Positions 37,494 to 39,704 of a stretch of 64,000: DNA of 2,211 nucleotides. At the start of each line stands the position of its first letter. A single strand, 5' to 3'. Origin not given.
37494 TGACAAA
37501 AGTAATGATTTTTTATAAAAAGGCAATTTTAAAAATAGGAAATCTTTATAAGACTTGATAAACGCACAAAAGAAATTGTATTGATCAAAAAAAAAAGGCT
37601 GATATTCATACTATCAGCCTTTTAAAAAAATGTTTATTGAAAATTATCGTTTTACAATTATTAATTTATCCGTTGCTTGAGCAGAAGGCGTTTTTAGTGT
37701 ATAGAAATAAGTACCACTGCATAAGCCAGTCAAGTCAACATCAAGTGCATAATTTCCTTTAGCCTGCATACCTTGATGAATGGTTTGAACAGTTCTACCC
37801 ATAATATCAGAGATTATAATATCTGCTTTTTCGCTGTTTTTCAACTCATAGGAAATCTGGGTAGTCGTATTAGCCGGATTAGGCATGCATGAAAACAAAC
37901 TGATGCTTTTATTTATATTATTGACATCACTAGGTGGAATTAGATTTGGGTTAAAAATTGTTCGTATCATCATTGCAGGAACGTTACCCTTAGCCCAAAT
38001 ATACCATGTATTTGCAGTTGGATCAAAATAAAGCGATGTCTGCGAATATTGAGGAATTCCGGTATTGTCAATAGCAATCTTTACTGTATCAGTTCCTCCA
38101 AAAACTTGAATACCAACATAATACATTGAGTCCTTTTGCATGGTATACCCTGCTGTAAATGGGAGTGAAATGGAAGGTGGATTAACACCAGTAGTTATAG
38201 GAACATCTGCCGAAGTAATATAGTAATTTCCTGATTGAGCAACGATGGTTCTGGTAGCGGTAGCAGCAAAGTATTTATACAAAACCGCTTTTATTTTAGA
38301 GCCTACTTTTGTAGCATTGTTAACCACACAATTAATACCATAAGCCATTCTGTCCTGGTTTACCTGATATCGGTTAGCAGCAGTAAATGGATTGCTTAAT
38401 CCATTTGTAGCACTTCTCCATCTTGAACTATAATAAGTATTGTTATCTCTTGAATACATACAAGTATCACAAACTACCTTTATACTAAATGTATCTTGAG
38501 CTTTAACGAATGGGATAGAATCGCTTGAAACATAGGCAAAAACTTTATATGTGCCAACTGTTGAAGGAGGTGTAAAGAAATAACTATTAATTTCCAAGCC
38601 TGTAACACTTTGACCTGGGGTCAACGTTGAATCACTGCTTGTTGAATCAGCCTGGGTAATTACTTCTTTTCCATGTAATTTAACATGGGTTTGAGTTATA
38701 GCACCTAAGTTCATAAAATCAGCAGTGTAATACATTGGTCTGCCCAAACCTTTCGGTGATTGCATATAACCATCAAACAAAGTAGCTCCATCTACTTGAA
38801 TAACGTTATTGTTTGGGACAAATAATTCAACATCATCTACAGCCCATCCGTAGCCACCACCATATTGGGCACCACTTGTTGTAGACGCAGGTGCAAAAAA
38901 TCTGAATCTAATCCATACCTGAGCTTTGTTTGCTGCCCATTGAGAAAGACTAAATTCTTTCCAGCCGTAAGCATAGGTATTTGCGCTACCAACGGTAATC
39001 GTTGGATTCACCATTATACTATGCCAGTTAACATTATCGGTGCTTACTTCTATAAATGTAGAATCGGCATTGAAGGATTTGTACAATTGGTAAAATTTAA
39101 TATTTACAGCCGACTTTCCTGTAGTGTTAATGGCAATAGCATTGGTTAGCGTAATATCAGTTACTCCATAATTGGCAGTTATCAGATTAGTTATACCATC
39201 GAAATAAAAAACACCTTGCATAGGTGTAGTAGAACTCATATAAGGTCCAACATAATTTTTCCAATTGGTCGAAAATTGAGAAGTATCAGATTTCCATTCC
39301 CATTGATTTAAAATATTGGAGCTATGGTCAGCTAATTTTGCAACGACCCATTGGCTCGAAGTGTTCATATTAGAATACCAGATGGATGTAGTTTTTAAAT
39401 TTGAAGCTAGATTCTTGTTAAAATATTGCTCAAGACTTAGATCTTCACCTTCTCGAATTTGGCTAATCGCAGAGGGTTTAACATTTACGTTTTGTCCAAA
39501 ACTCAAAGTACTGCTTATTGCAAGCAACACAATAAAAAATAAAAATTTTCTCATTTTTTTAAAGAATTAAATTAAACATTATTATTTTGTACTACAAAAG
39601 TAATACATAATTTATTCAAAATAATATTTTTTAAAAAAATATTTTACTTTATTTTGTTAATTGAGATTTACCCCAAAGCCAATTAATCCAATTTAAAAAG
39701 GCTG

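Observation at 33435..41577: Four tandem ~2.1-kb units, each a self-contained gene for an uncharacterised T9SS cargo protein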

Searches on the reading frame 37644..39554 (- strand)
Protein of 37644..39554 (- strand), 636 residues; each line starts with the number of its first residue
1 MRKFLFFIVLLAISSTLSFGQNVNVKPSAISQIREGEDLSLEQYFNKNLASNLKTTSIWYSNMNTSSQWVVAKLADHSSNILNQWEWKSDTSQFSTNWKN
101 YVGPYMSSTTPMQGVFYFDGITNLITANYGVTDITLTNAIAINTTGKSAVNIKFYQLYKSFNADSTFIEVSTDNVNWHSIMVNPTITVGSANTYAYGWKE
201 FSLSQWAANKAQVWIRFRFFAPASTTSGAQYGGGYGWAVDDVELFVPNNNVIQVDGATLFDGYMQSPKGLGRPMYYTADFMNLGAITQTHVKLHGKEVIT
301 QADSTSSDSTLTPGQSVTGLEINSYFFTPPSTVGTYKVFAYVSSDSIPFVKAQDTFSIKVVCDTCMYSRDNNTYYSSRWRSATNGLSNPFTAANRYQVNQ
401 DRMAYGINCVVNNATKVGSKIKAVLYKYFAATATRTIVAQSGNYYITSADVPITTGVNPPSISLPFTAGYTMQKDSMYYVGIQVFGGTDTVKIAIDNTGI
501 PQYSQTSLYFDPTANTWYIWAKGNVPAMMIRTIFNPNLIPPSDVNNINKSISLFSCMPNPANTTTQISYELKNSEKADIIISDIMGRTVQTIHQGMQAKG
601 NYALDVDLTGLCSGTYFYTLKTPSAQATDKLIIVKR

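Call 3: search_protein_families(library=pfam, proteins=[window:37644-39554:-], max_evalue=1)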
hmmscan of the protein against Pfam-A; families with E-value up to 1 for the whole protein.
window:37644-39554:- (636 aa): 2 families
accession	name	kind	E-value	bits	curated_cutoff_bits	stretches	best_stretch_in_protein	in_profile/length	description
PF18962.6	Por_Secre_tail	-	3.2e-10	40.6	27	1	558-633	3-75/75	Secretion system C-terminal sorting domain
PF13860.13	FlgD_ig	-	0.018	15.5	27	1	571-607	18-55/79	FlgD Ig-like domain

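Call 4: search_protein_families(library=ncbifam, proteins=[window:37644-39554:-], max_evalue=1)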
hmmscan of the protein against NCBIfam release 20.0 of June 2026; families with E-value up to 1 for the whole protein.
window:37644-39554:- (636 aa): 4 families
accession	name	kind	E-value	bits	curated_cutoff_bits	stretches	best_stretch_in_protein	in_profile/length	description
TIGR04183.1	Por_Secre_tail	domain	1.5e-10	40.9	23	1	558-633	3-71/72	T9SS type A sorting domain-containing protein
NF038113.1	T9SSA_dep_M36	equivalog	8.3e-08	30.8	885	1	545-633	786-868/869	T9SS-dependent M36 family metallopeptidase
NF052323.1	T9SSA_dep_M6i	equivalog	4.5e-06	24.9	600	1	558-632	962-1036/1043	T9SS-dependent M6-like inactivated metalloprotease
NF006133.0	PRK08278.1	subfamily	0.0083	15.1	250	1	127-171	86-129/278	SDR family oxidoreductase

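Call 11: find_homologous_proteins(query=window:37644-39554:-)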
Query window:37644-39554:- (636 aa): 67 proteins with E <= 0.001 among 8000 candidates.
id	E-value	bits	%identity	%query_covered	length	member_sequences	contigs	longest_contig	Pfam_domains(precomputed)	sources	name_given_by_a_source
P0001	0.0e+0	1350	93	100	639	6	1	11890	PF18962.8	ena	-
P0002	0.0e+0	1127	78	100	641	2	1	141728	PF18962.8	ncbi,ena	-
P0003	0.0e+0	1098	76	100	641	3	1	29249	PF18962.8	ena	-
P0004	0.0e+0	1045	73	100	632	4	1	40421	PF18962.8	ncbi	ncbi:MAG: T9SS type A sorting domain-containing protein [Bacteroidales bacterium]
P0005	0.0e+0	1012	71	100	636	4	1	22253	PF18962.8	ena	-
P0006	1.4e-293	993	71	100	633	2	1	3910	PF18962.8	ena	-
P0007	1.5e-285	967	67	100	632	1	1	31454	PF18962.8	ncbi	ncbi:MAG: T9SS type A sorting domain-containing protein [Bacteroidales bacterium]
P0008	2.9e-277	939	65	100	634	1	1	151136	PF18962.8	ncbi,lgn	-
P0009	9.3e-275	931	67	100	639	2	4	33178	PF18962.8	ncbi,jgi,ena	jgi:hypothetical protein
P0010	3.6e-274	929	65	100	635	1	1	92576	PF18962.8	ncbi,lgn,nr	ncbi:MAG: T9SS type A sorting domain-containing protein [Bacteroidetes bacterium]|nr:T9SS type A sor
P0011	1.4e-269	914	66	100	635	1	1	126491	PF18962.8,PF13860.13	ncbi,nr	ncbi:MAG: T9SS type A sorting domain-containing protein [Bacteroidetes bacterium]|nr:T9SS type A sor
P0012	1.7e-239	814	67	86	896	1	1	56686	PF19408.6,PF18962.8,PF18911.7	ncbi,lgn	-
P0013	2.7e-230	784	59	100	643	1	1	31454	PF18962.8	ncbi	ncbi:MAG: T9SS type A sorting domain-containing protein [Bacteroidales bacterium]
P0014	4.7e-229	780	65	85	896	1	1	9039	PF19408.6,PF00801.27,PF18962.8,PF18911.7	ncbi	ncbi:MAG: T9SS type A sorting domain-containing protein [Bacteroidales bacterium]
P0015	6.4e-229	780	57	100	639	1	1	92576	PF18962.8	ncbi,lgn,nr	ncbi:MAG: T9SS type A sorting domain-containing protein [Bacteroidetes bacterium]|nr:T9SS type A sor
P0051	3.1e-98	348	41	84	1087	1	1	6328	PF19408.6,PF00629.31,PF18962.8,PF18911.7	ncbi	-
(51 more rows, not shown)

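Call 23: find_encoding_contigs(protein=window:37644-39554:-, flank=10000, max_places=4)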
Protein window:37644-39554:- (636 aa): 2 contigs read that carry it; 1 place shown.
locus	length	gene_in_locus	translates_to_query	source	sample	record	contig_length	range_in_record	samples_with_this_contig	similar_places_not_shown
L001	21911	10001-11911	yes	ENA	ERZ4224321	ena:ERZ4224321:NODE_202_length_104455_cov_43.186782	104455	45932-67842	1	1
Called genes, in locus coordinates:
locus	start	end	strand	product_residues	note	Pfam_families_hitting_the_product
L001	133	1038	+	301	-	PF01507:PAPS_reduct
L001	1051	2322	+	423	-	PF00009:GTP_EFTU, PF01926:MMR_HSR1 (faint), PF22594:GTP-eEF1A_C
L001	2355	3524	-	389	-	PF00909:Ammonium_transp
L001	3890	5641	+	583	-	PF03577:Peptidase_C69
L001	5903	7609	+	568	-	PF00005:ABC_tran, PF02463:SMC_N (weak), PF13401:AAA_22 (faint), PF00485:PRK (faint), PF13304:AAA_21 (faint), PF08352:oligo_HPY (weak), PF00005:ABC_tran, PF02463:SMC_N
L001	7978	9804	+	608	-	PF18962:Por_Secre_tail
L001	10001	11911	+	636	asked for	PF18962:Por_Secre_tail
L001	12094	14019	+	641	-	PF18962:Por_Secre_tail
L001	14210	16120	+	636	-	PF18962:Por_Secre_tail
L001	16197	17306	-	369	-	PF12679:ABC2_membrane_2, PF12698:ABC2_membrane_3, PF01061:ABC2_membrane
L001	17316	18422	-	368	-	PF12679:ABC2_membrane_2, PF12698:ABC2_membrane_3, PF01061:ABC2_membrane, PF12730:ABC2_membrane_4 (weak)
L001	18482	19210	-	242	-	PF00005:ABC_tran, PF13304:AAA_21 (weak)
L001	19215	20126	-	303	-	PF00005:ABC_tran, PF13304:AAA_21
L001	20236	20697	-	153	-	PF09917:DUF2147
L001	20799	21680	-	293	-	-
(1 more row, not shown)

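Call 24: find_encoding_contigs(protein=P0010, flank=10000, max_places=3)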
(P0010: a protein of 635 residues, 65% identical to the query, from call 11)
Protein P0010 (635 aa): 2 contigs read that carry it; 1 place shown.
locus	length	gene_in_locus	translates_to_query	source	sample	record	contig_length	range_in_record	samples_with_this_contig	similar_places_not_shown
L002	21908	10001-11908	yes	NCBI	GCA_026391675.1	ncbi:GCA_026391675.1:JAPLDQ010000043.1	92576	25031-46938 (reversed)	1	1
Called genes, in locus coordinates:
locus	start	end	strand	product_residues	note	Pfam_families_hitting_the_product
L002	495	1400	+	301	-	PF01507:PAPS_reduct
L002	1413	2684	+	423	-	PF00009:GTP_EFTU, PF01926:MMR_HSR1 (faint), PF22594:GTP-eEF1A_C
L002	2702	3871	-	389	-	PF00909:Ammonium_transp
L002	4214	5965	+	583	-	PF03577:Peptidase_C69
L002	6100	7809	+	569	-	PF00931:NB-ARC (faint), PF02463:SMC_N (weak), PF00005:ABC_tran, PF13191:AAA_16 (faint), PF08352:oligo_HPY, PF00005:ABC_tran, PF02463:SMC_N, PF08352:oligo_HPY (weak), +4 more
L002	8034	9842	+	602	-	PF13860:FlgD_ig (faint), PF18962:Por_Secre_tail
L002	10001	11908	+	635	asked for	PF18962:Por_Secre_tail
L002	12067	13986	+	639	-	PF18962:Por_Secre_tail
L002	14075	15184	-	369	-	PF12679:ABC2_membrane_2, PF12698:ABC2_membrane_3, PF01061:ABC2_membrane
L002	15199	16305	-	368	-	PF12679:ABC2_membrane_2, PF12698:ABC2_membrane_3, PF01061:ABC2_membrane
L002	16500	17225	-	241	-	PF00005:ABC_tran, PF13304:AAA_21 (weak)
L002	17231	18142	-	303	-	PF00005:ABC_tran, PF13304:AAA_21 (weak)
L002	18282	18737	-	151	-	PF09917:DUF2147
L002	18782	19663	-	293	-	PF25994:HH_AprE (weak)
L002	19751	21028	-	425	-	PF02321:OEP (weak)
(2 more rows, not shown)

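Call 25: predict_structure(alignment_id=A2)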
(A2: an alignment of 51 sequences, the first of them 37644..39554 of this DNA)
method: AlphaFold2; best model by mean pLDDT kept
length: 636 residues; sequences in the alignment: 51
mean_pLDDT: 81.1   pTM: 0.61
mean pLDDT of the five models: 81.1, 79.2, 79.1, 79.0, 77.6
residues with pLDDT >= 90: 225; 70-90: 307; 50-70: 49; < 50: 55
segments of 3 or more residues with pLDDT < 50: 17-53, 541-550
pLDDT, mean of each block of 10 residues (from residue 1): 60 47 24 31 39 68 89 77 85 82 60 79 76 90 92 87 84 92 66 77 91 94 63 74 90 86 89 90 89 91 90 86 87 90 91 87 87 88 81 92 94 91 93 87 90 90 90 93 90 90 87 83 84 80 37 75 88 87 87 89 89 90 83 84
secondary structure, 60 per line:
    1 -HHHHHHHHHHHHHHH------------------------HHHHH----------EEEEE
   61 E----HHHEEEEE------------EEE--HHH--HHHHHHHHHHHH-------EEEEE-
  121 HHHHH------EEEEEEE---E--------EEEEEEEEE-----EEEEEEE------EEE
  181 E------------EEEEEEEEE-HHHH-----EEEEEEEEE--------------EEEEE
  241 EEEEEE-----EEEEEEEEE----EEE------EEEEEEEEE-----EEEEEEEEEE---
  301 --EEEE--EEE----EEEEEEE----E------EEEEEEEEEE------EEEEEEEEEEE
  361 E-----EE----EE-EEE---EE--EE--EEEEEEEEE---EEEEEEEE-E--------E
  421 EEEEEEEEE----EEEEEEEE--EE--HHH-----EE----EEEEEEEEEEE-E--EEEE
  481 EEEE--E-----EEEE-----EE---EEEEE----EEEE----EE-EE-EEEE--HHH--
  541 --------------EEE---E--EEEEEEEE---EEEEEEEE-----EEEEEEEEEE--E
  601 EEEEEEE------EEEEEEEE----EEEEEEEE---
elements in order: H2-16 H41-45 E56-61 E69-73 E86-88 H96-107 E115-119 H121-125 E132-138 E151-159 E165-171 E178-181 E194-202 H204-207 E213-221 E236-246 E252-260 E265-267 E274-282 E288-297 E303-306 E309-311 E316-322 E334-343 E350-361 E376-378 E390-398 E402-409 E420-429 E434-441 E462-472 E477-484 E493-496 E507-511 E516-519 E530-533 E555-557 E564-571 E575-582 E588-597 E600-607 E614-621 E626-633
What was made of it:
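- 37644..39554 (-): Paralog 3 (636 aa). Signal peptide at nt 39495-39554; disordered linker 39390-39494; type-A head 38817-39389; Ig-like domain 38502-38816; domain 3 at 37935-38501; CTD about 37647-37919. AlphaFold2 full-length model has pLDDT 81, with residues 17-53 and 541-550 disordered (call 25).
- The full-length model is all-beta with four domains and a disordered linker (call 25).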

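Call 27: fold_search(model_id=the predicted structure, library=pdb)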
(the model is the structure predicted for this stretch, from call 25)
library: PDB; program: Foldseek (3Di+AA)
matches with E <= 10: 1780; with E <= 0.001: 183
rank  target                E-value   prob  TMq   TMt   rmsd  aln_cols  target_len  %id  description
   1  3hs0_A                1.6e-07  1.00  0.12  0.12  31.8       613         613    9  Cobra Venom Factor (CVF) in complex with human factor B (released 2009-07-07)
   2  8zdp_v                2.2e-07  1.00  0.19  0.16  82.2       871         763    9  Cryo-EM structure of Mycobacteriophage Douge Central fiber (gp20) (released 2025-06-25)
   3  8zdq_v                2.9e-07  1.00  0.19  0.14  77.8       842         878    9  Cryo-EM structure of Mycobacteriophage Douge complete baseplate (gp13, gp17, gp23, gp16, gp18 and gp20) (released 2025-06-25)
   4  6qud                  3.4e-07  1.00  0.20  0.17  26.3       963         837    7  2-deoxy-galactose reaction intermediate of a Truncated beta-galactosidase III from Bifidobacterium bifidum (released 2020-03-18)
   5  5dmy_B                4.4e-07  1.00  0.19  0.16  26.2       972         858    7  Beta-galactosidase - construct 33-930 (released 2016-10-05)
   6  6quc_A                5.1e-07  1.00  0.20  0.16  26.2       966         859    8  Truncated beta-galactosidase III from Bifidobacterium bifidum (released 2020-03-18)
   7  5dmy_A                7.5e-07  1.00  0.20  0.16  26.3       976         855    8  Beta-galactosidase - construct 33-930 (released 2016-10-05)
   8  4gwn_A                1.2e-06  1.00  0.22  0.25  19.9       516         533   10  Crystal structure of human mature meprin beta (released 2012-09-19)
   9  4cuc_A                1.4e-06  1.00  0.18  0.15  24.9       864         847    7  Unravelling the multiple functions of the architecturally intricate Streptococcus pneumoniae beta-galactosidase, BgaA. (released 2014-08-20)
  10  7ptp_A                1.4e-06  0.99  0.15  0.14  23.3       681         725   10  In-situ structure of pentameric S-layer protein (released 2021-12-15)
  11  6ehg_A                1.5e-06  0.99  0.13  0.13  31.1       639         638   10  complement component C3b in complex with a nanobody (released 2018-02-14)
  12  8uh2_A                1.7e-06  0.98  0.12  0.12  31.5       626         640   10  Complex of C3b with the inhibitor albicin (released 2024-05-08)
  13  4cu7                  3.0e-06  1.00  0.19  0.15  24.8       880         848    6  Unravelling the multiple functions of the architecturally intricate Streptococcus pneumoniae beta-galactosidase, BgaA (released 2014-08-20)
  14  9fx2                  3.0e-06  0.96  0.13  0.08  27.7       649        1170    8  Structure of methylamine activated CD109 (released 2025-03-19)
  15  4gwm_A                3.5e-06  1.00  0.22  0.25  13.7       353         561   14  Crystal structure of human promeprin beta (released 2012-09-19)
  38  4gwm_B                2.5e-05  1.00  0.21  0.24  13.9       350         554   14  Crystal structure of human promeprin beta (released 2012-09-19)
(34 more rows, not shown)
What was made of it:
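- The Foldseek hits to S-layer and macroglobulin proteins have TM below 0.25 (call 27).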

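Call 34: search_protein_families(library=ncbifam, alignment_id=A4, max_evalue=0.001)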
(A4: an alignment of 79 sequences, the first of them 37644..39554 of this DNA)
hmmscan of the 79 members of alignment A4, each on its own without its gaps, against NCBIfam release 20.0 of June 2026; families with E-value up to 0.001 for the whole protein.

A. member 1, window:37644-39554:- (636 aa): 3 families
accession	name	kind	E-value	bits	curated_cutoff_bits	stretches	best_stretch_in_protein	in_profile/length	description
TIGR04183.1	Por_Secre_tail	domain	1.5e-10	40.9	23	1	558-633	3-71/72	T9SS type A sorting domain-containing protein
NF038113.1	T9SSA_dep_M36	equivalog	8.3e-08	30.8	885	1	545-633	786-868/869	T9SS-dependent M36 family metallopeptidase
NF052323.1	T9SSA_dep_M6i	equivalog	4.5e-06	24.9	600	1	558-632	962-1036/1043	T9SS-dependent M6-like inactivated metalloprotease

B. families by the number of members that match (of 79 scanned): 11 families
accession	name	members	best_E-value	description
TIGR04183.1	Por_Secre_tail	77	3.1e-17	T9SS type A sorting domain-containing protein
NF038113.1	T9SSA_dep_M36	61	4.3e-16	T9SS-dependent M36 family metallopeptidase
NF052323.1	T9SSA_dep_M6i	56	1.8e-12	T9SS-dependent M6-like inactivated metalloprotease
NF050177.1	TapA_OM_Porphy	11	1.2e-09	TapA/TapC family T9SS-dependent outer membrane protein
NF005176.1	PRK06655.1-1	8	0.00019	flagellar hook assembly protein FlgD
NF038128.1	choice_anch_J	7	1.6e-15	choice-of-anchor J domain-containing protein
NF052644.1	T9SS_DNase_Rie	3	2.9e-05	T9SS-dependent surface endonuclease, AS87_RS02955 family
NF033708.1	T9SS_Cterm_ChiA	2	3.1e-06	T9SS sorting signal type C domain-containing protein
NF052228.1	T9SS_PorZ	1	8.3e-06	type IX secretion system anionic LPS delivery protein PorZ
NF009276.0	PRK12633.1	1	7.3e-05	flagellar basal body rod modification protein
NF033707.1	T9SS_sortase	1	0.00029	type IX secretion system sortase PorU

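Call 35: search_protein_families(library=pfam, alignment_id=A4, max_evalue=0.01)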
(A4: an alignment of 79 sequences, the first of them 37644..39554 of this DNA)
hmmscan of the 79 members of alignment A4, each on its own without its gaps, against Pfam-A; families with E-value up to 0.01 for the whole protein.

A. member 1, window:37644-39554:- (636 aa): 1 family
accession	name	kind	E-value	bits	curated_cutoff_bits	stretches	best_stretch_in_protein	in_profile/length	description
PF18962.6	Por_Secre_tail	-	3.2e-10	40.6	27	1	558-633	3-75/75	Secretion system C-terminal sorting domain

B. families by the number of members that match (of 79 scanned): 14 families
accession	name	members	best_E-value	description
PF18962.6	Por_Secre_tail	76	5e-18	Secretion system C-terminal sorting domain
PF13860.13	FlgD_ig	45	6.3e-10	FlgD Ig-like domain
PF11589.14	DUF3244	21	5.7e-07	Domain of unknown function (DUF3244)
PF13585.12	CHU_C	14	1.7e-05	CHU_C Type IX secretion signal domain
PF21471.3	Reelin_subrepeat-B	10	2.7e-05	Reelin subrepeat B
PF07705.17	CARDB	9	2.8e-05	CARDB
PF00629.30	MAM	2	0.00038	MAM domain, meprin/A5/mu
PF00754.31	F5_F8_type_C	1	1.6e-05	F5/8 type C domain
PF18981.6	InlK_D3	1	0.0033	Internalin K domain (D3/D4)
PF04234.18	CopC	1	0.004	CopC domain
PF18560.7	Lectin_like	1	0.0046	Lectin like domain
PF10633.15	NPCBM_assoc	1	0.0069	NPCBM-associated, NEW3 domain of alpha-galactosidase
PF19910.5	DUF6383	1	0.0073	Domain of unknown function (DUF6383)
PF20773.4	InhA-like_MAM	1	0.0086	Immune inhibitor A-like, MAM domain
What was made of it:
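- The type A CTD scores above curated cut-offs in all four proteins (calls 3, 4), and in 76-77 of 79 typical relatives (calls 34, 35). No enzyme family appears in Pfam or NCBIfam for the four proteins or for typical relatives (calls 3, 4, 34, 35).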
